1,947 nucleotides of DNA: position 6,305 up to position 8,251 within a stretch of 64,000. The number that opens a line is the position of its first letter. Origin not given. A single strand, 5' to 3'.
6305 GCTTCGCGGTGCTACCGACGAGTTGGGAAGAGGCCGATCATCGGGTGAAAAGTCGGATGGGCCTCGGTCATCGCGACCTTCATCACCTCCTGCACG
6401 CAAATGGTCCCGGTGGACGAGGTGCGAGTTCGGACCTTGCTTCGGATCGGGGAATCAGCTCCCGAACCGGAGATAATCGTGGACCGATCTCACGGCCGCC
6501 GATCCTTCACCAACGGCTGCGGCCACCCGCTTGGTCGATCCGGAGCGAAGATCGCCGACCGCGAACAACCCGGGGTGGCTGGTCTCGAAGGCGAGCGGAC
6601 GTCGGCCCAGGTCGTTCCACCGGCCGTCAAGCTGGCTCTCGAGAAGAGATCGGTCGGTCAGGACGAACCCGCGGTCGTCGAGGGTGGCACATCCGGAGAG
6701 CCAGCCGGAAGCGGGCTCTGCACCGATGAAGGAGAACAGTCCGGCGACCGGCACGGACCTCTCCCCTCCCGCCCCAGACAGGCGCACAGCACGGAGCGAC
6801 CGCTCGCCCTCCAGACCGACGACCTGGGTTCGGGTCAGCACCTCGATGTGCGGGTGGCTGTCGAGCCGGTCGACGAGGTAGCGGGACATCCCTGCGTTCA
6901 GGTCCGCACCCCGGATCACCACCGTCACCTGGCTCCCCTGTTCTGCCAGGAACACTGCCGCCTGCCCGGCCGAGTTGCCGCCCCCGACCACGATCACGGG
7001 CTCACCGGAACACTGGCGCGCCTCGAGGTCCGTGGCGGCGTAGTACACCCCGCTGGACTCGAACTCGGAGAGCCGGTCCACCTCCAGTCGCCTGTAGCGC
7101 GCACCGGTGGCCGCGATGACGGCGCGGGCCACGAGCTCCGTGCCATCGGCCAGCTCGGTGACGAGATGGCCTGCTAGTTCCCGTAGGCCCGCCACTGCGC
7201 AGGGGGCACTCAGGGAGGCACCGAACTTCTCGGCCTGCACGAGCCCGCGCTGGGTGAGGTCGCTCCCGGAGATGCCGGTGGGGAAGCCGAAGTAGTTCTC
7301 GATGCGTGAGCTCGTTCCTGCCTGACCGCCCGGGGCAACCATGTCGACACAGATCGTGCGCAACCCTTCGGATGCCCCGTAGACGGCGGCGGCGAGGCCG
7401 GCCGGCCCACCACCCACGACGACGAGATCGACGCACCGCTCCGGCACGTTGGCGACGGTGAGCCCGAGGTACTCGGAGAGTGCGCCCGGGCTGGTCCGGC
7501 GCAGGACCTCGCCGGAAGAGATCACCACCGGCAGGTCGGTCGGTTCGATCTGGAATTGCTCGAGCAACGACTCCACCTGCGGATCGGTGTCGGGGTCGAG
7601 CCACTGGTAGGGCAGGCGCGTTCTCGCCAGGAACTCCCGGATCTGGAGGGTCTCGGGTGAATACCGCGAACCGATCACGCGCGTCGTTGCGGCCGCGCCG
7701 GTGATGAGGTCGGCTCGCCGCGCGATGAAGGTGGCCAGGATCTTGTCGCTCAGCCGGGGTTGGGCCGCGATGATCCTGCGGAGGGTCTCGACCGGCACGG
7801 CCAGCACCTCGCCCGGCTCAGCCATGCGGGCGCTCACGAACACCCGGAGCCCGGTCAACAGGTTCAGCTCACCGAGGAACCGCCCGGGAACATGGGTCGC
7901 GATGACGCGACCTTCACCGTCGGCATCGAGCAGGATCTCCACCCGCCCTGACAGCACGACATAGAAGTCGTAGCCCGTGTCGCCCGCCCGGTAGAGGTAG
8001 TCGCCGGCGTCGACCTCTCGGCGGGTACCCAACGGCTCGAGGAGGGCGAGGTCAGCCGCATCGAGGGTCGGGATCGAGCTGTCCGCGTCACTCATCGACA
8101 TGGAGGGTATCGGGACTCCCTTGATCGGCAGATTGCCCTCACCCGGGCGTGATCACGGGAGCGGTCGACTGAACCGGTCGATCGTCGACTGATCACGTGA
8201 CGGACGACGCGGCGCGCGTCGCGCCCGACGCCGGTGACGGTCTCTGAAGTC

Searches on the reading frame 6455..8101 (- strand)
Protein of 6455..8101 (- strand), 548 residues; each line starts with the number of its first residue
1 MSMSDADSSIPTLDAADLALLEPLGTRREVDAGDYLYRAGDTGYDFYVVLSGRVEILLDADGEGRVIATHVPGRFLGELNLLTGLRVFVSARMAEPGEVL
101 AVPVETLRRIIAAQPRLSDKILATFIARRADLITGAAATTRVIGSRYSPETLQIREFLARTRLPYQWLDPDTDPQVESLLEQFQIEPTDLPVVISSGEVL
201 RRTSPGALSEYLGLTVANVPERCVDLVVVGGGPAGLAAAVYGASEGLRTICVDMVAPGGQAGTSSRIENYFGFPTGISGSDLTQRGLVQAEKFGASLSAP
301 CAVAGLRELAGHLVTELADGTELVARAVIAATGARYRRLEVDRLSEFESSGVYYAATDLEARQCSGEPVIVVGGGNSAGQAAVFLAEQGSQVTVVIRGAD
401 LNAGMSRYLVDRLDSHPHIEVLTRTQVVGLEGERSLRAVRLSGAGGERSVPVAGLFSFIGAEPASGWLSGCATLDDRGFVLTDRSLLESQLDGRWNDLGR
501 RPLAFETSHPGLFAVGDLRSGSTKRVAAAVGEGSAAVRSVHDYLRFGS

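Call 10: search_protein_families(library=pfam, proteins=[window:6455-8101:-], max_evalue=0.01)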
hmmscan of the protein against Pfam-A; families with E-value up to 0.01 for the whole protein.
window:6455-8101:- (548 aa): 12 families
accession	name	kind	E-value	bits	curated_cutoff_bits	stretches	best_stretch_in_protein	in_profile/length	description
PF07992.20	Pyr_redox_2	-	1e-28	101.1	26.1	1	225-533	2-291/291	Pyridine nucleotide-disulphide oxidoreductase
PF00027.35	cNMP_binding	-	1.7e-17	63.6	27.5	1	28-112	2-87/89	Cyclic nucleotide-binding domain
PF13738.12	Pyr_redox_3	-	6e-14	52.4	30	1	320-408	120-206/305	Pyridine nucleotide-disulphide oxidoreductase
PF00070.33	Pyr_redox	-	5.2e-11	43.4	22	1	369-441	2-79/82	Pyridine nucleotide-disulphide oxidoreductase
PF00890.30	FAD_binding_2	-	7.6e-07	29.1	20.4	1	225-261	1-38/414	FAD binding domain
PF01266.30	DAO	-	4.1e-06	27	27.9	1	225-265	1-43/353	FAD dependent oxidoreductase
PF13450.12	NAD_binding_8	-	1.3e-05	25.8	21.9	1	228-275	1-47/68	NAD(P)-binding Rossmann-like domain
PF12831.13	FAD_oxidored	-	1.4e-05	25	27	1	225-254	1-30/416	FAD dependent oxidoreductase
PF01946.23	Thi4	-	1.4e-05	24.9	26.2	1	224-262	18-58/235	Thi4 family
PF01134.28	GIDA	-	0.0005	19.7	22.1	0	225-252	1-28/391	Glucose inhibited division protein A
PF01494.25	FAD_binding_3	-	0.0031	17.2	22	0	225-256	3-34/349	FAD binding domain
PF03486.20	HI0933_like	-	0.0037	17.2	50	0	225-254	2-31/244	HI0933-like protein Rossmann domain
